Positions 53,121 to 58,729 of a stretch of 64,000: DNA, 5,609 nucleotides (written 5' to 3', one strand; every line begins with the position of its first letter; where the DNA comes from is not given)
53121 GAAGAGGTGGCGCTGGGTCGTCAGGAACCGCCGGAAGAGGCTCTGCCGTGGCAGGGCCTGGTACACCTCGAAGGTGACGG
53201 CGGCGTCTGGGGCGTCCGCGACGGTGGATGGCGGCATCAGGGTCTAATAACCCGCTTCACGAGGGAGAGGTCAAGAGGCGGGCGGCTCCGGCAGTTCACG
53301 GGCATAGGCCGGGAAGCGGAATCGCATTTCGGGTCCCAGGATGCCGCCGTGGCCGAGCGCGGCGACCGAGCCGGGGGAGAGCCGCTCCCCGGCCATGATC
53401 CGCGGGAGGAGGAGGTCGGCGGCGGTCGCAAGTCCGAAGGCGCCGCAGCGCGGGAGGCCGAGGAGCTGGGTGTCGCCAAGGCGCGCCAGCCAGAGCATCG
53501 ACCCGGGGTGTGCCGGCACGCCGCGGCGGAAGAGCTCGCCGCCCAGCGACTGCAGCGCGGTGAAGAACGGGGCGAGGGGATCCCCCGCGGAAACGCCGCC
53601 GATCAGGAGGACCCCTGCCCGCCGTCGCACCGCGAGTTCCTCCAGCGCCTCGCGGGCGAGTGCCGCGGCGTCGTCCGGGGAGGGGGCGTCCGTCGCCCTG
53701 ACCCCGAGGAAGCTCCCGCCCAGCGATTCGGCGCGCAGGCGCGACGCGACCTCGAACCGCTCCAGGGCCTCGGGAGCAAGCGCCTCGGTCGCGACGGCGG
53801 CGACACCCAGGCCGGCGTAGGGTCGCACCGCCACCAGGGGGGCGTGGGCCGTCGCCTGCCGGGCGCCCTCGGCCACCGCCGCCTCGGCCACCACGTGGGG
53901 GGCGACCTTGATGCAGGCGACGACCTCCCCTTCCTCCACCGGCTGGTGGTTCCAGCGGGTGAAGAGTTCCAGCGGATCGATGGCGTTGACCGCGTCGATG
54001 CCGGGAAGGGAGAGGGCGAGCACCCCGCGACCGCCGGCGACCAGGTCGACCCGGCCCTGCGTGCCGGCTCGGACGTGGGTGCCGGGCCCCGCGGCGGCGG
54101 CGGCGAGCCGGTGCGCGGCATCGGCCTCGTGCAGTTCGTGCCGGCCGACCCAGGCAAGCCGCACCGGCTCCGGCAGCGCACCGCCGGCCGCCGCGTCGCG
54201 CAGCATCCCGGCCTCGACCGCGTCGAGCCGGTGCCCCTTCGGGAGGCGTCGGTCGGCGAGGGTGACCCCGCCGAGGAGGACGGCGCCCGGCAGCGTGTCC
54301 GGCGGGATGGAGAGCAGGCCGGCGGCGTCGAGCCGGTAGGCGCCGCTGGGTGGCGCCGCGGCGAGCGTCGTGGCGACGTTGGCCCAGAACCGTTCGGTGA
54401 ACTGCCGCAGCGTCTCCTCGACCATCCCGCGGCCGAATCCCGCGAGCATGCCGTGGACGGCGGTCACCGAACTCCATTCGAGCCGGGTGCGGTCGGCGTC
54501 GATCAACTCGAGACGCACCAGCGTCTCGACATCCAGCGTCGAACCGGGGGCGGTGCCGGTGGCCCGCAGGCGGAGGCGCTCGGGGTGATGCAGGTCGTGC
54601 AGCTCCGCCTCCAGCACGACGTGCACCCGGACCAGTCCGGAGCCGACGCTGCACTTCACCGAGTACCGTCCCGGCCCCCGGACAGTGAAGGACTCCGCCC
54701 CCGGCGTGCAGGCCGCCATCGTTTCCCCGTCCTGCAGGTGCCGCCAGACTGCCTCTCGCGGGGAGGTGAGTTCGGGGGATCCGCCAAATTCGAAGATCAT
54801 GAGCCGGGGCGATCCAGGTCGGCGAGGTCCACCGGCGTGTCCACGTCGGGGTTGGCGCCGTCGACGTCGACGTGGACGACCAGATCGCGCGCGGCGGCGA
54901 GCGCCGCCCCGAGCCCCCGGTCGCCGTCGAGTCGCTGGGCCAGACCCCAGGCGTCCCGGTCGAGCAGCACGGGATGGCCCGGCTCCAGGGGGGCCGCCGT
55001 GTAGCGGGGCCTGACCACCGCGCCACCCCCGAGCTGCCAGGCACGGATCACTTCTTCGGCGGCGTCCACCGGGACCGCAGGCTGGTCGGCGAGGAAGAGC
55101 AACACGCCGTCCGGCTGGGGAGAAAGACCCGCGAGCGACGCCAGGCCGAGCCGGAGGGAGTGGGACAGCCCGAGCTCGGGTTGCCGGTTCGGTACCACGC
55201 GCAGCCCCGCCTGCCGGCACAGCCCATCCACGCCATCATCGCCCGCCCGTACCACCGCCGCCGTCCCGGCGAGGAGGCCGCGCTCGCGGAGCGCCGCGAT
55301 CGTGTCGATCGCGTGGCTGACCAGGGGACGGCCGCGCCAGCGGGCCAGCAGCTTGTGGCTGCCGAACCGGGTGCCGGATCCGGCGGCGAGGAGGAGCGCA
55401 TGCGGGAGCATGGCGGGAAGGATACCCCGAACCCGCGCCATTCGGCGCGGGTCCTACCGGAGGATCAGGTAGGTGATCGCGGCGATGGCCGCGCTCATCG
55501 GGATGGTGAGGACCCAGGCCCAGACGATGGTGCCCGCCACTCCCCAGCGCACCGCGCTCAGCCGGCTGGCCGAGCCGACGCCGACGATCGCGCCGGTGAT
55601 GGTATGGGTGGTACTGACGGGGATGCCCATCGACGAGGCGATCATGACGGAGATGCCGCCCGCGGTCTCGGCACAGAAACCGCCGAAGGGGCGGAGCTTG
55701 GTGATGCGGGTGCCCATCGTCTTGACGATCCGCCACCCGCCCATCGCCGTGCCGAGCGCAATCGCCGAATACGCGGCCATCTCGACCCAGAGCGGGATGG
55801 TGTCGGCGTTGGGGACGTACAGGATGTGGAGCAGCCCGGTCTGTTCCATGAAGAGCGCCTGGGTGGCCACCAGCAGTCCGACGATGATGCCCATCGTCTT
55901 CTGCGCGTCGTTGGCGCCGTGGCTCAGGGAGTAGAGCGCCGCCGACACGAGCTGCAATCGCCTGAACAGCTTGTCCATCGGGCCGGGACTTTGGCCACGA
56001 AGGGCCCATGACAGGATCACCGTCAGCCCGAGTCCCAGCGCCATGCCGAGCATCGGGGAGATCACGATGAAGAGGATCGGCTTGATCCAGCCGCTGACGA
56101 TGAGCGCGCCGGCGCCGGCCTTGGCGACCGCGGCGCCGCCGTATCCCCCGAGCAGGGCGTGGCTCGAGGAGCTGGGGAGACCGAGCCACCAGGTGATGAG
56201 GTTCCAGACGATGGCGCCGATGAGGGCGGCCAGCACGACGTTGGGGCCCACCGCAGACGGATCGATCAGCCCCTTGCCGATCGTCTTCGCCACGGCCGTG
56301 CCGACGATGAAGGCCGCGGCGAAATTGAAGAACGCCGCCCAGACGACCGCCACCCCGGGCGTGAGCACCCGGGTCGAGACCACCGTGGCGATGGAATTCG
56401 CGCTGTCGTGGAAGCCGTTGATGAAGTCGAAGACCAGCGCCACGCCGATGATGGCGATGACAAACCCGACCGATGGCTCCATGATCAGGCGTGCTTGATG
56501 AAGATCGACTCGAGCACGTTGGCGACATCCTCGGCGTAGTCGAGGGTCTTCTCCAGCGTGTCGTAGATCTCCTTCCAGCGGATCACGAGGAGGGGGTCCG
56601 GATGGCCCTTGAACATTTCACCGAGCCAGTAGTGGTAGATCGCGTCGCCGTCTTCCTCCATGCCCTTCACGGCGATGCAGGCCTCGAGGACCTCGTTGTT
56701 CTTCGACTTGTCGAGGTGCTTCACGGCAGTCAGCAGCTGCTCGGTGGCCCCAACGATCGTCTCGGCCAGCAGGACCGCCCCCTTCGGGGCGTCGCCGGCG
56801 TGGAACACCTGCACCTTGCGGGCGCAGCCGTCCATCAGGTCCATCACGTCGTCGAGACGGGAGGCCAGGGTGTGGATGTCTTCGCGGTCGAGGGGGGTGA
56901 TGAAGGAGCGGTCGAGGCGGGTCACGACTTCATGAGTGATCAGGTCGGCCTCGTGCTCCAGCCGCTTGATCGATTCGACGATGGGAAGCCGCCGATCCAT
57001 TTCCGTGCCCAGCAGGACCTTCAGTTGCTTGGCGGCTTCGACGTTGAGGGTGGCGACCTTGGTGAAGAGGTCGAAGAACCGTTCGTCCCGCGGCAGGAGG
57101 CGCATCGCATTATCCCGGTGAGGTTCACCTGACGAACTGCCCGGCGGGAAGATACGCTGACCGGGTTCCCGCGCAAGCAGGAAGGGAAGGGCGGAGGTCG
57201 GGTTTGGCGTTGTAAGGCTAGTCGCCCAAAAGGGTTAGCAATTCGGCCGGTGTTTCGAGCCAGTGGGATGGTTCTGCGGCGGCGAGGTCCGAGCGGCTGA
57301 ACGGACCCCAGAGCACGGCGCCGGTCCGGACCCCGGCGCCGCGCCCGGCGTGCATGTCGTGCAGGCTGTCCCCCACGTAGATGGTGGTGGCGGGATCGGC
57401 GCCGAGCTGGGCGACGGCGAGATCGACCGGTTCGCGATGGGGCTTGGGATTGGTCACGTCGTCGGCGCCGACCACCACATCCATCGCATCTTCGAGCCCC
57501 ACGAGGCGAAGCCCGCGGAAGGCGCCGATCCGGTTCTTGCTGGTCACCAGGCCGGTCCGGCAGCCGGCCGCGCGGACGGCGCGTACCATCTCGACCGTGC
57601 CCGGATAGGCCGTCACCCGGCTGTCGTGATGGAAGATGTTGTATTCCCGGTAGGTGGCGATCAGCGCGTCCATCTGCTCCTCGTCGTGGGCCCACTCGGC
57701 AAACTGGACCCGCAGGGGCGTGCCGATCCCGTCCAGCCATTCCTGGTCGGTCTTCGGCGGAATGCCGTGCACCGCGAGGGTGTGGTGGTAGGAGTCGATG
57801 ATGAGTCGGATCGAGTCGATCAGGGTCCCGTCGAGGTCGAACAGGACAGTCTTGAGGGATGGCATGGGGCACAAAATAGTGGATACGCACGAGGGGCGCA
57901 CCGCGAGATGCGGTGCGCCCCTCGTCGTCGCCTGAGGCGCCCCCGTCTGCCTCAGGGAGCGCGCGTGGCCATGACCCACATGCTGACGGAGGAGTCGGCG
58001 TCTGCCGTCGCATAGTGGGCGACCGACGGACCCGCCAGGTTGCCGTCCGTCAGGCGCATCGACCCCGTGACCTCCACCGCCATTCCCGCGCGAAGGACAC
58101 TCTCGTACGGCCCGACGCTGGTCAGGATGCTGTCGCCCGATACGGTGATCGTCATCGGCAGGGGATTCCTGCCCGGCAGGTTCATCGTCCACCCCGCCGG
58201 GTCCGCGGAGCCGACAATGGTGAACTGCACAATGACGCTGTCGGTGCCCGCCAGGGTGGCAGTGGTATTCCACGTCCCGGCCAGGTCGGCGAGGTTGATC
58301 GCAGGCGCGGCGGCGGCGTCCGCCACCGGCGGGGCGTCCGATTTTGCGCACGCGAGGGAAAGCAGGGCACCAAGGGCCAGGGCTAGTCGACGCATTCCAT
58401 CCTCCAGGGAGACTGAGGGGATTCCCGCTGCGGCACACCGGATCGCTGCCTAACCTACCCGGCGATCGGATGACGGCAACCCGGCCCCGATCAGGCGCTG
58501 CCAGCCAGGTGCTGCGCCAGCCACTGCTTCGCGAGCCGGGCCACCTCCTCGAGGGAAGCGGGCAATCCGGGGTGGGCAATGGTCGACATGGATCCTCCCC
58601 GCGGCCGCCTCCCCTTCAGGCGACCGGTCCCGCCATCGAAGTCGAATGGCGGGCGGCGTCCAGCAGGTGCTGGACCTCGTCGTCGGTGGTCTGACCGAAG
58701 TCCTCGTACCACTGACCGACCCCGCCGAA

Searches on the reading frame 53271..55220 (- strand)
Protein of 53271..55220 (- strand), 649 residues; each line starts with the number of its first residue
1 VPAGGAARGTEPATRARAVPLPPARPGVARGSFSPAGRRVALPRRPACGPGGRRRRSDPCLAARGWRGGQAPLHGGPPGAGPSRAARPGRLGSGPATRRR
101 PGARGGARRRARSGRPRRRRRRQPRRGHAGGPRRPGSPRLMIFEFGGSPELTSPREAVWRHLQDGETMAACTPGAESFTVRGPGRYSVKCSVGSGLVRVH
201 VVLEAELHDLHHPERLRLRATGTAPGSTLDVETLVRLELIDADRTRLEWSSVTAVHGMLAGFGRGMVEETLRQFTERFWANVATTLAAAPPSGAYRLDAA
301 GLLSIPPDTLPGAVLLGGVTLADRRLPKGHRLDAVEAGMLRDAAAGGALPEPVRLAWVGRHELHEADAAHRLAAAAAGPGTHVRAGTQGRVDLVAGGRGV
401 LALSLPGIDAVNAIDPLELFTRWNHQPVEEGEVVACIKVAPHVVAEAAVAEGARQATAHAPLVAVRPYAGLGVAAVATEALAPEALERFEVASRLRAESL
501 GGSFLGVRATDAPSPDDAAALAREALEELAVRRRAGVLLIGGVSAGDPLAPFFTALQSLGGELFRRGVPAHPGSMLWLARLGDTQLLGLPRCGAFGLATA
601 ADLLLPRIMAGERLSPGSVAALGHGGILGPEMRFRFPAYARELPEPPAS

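Call 24: search_protein_families(library=pfam, proteins=[window:53271-55220:-], max_evalue=0.001)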
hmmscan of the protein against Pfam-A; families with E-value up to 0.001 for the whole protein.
window:53271-55220:- (649 aa): 2 families
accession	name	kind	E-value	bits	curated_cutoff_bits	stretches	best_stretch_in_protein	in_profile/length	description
PF06240.19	COXG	-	5.6e-19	68.7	22.2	1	148-286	2-139/140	Carbon monoxide dehydrogenase subunit G (CoxG)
PF10604.15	Polyketide_cyc2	-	1.1e-05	26.2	27.4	1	154-286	13-141/142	Polyketide cyclase / dehydrase and lipid transport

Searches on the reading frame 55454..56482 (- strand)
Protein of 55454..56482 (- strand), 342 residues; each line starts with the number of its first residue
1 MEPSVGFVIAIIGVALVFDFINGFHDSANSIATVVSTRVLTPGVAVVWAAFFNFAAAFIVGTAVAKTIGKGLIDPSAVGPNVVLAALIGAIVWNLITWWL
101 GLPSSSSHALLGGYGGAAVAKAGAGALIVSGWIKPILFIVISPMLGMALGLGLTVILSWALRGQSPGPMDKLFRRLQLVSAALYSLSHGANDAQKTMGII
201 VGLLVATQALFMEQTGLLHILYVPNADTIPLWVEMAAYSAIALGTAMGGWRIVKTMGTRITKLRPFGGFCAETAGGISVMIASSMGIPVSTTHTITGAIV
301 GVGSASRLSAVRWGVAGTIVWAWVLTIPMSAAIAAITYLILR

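Call 24: search_protein_families(library=pfam, proteins=[window:55454-56482:-], max_evalue=0.001)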
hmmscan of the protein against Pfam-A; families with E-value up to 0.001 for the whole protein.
window:55454-56482:- (342 aa): 1 family
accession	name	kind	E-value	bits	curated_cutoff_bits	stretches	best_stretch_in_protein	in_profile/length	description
PF01384.25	PHO4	-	1e-93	314.5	33.7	1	22-334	1-350/350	Phosphate transporter family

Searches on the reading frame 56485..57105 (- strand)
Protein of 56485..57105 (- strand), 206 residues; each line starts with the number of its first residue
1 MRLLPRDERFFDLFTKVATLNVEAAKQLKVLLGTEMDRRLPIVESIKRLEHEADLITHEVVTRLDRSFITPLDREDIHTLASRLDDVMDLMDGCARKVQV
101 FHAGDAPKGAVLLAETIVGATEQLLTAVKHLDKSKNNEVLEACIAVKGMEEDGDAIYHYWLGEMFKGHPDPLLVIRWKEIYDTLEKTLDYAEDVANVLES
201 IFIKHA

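Call 24: search_protein_families(library=pfam, proteins=[window:56485-57105:-], max_evalue=0.001)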
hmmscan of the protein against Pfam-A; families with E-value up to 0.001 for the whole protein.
window:56485-57105:- (206 aa): 1 family
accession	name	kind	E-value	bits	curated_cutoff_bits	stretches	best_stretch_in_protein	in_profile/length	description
PF01865.21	PhoU_div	-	7.3e-24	84.7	24.4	1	5-203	8-213/214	Protein of unknown function DUF47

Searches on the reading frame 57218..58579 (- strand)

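Call 24: search_protein_families(library=pfam, proteins=[window:57218-58579:-], max_evalue=0.001)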
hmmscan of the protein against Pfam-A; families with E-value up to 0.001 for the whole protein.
window:57218-58579:- (453 aa): 4 families
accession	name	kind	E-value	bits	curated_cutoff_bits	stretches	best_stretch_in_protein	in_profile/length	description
PF13419.12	HAD_2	-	5.6e-43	147.6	23.8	1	245-422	1-178/178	Haloacid dehalogenase-like hydrolase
PF00702.32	Hydrolase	-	8.5e-28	98.5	26.4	1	243-416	2-191/191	haloacid dehalogenase-like hydrolase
PF12710.13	HAD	-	3.6e-12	47.5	27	1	245-412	1-188/189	haloacid dehalogenase-like hydrolase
PF13242.12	Hydrolase_like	-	6.4e-10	39.3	22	1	379-442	4-70/75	HAD-hyrolase-like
